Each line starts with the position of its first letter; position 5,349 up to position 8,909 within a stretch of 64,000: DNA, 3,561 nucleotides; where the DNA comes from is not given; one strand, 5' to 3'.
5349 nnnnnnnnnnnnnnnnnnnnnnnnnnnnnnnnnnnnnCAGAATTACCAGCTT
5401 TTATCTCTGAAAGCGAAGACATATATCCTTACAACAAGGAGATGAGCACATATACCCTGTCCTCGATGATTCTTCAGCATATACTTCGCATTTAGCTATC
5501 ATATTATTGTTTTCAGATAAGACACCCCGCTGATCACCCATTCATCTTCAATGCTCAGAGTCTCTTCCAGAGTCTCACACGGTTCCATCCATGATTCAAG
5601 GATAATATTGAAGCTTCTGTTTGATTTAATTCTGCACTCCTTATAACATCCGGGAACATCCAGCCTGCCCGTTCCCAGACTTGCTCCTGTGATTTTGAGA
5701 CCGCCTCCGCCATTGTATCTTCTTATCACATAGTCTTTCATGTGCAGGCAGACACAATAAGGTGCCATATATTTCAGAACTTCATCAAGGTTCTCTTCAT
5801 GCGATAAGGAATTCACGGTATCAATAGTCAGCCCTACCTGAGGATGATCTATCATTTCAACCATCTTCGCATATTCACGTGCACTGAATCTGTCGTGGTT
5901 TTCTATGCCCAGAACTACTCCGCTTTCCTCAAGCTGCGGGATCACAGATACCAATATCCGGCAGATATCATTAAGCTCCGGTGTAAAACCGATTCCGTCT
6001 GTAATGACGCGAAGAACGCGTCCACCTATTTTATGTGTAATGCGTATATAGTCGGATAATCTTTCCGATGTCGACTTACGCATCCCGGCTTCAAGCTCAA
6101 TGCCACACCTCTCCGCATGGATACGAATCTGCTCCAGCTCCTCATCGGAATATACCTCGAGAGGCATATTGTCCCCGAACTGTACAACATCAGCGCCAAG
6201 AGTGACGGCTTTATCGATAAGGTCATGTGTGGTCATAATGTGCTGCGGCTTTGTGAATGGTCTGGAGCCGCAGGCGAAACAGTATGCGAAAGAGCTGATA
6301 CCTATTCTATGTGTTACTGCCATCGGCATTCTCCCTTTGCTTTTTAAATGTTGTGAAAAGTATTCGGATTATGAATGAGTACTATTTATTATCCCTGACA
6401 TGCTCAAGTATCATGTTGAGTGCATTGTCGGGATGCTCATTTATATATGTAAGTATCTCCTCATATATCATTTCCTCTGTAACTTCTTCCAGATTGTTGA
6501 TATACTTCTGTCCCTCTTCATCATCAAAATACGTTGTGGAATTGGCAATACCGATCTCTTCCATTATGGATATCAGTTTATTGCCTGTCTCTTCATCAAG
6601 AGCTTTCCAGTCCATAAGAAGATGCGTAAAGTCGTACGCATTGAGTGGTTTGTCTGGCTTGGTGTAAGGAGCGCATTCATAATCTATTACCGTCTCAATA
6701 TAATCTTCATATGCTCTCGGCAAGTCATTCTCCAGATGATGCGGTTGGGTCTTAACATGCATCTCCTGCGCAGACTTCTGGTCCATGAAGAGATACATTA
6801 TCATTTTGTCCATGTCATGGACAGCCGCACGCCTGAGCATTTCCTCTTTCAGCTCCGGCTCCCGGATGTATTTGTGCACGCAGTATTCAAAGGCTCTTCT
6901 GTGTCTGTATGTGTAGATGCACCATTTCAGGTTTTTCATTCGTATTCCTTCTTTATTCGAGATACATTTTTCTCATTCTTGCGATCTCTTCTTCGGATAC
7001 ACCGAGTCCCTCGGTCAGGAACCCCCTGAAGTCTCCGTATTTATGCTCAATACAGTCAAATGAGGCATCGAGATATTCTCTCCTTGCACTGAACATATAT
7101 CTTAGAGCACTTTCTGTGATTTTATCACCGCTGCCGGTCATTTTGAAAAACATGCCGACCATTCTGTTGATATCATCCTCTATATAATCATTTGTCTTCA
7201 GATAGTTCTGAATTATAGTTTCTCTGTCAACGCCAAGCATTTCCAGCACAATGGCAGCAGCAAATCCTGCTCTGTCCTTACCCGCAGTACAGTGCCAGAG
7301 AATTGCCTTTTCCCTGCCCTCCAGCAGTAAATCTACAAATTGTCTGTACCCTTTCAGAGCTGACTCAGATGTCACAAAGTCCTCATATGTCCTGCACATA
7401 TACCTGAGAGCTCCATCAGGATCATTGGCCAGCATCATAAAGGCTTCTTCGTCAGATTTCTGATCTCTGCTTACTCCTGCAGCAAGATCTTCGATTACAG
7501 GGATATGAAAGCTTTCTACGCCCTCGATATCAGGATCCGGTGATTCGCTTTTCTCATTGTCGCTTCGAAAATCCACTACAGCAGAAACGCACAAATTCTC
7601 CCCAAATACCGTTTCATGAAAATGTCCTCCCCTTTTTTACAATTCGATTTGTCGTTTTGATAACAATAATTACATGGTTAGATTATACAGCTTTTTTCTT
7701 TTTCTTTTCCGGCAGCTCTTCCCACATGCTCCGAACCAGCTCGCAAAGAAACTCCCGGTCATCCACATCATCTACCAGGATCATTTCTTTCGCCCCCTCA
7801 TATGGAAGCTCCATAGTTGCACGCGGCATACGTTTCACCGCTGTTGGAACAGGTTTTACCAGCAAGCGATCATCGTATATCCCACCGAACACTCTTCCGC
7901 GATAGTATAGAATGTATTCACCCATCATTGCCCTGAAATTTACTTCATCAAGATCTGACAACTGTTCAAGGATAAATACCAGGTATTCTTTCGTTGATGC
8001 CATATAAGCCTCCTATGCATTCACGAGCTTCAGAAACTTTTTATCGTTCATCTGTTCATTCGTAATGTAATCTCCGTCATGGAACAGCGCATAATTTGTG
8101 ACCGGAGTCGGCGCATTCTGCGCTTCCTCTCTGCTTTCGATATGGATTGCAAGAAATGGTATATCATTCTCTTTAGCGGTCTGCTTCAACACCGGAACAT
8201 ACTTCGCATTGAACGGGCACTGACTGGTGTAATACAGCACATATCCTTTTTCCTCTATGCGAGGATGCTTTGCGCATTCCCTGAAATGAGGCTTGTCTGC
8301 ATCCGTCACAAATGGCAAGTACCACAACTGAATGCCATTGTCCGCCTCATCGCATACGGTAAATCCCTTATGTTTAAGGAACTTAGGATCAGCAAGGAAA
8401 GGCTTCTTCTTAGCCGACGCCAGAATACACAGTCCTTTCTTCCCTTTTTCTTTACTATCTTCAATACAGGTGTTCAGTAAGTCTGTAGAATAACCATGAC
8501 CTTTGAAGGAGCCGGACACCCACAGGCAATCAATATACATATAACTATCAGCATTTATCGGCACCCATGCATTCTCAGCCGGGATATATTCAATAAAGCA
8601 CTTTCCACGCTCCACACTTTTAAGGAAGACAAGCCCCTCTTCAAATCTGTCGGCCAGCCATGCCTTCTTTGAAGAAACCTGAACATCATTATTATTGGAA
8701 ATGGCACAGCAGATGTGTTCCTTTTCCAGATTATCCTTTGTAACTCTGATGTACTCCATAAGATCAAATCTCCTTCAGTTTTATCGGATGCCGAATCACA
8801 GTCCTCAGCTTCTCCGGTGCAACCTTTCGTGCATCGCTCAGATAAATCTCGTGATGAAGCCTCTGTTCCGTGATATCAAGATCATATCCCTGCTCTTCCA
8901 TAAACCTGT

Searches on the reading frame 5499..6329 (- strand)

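Call 91: search_protein_families(library=pfam, proteins=[window:5499-6329:-], max_evalue=0.00001)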
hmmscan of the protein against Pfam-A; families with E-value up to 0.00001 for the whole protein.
window:5499-6329:- (276 aa): 1 family
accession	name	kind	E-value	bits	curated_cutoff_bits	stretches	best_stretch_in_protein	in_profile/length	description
PF01261.30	AP_endonuc_2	-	1.6e-15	58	31.1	1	38-255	1-234/249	Xylose isomerase-like TIM barrel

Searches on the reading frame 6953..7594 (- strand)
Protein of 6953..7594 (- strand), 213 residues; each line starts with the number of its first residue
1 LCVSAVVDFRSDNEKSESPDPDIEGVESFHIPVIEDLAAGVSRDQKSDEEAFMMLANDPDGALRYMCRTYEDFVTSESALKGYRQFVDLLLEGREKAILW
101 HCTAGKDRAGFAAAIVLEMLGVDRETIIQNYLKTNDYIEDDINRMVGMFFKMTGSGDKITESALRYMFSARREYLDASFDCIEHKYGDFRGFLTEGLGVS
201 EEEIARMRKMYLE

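Call 91: search_protein_families(library=pfam, proteins=[window:6953-7594:-], max_evalue=0.00001)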
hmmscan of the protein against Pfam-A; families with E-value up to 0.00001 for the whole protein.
window:6953-7594:- (213 aa): 1 family
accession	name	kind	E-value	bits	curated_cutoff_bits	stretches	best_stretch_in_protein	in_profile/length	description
PF13350.11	Y_phosphatase3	-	5.3e-49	167.8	22.2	1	3-213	50-240/240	Tyrosine phosphatase family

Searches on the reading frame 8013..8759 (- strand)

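Call 91: search_protein_families(library=pfam, proteins=[window:8013-8759:-], max_evalue=0.00001)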
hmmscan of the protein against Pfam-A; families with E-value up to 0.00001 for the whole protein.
window:8013-8759:- (248 aa): 1 family
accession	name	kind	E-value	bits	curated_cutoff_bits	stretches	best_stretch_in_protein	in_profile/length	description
PF14268.11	YoaP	-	1.6e-21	76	25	1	201-244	1-44/44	YoaP-like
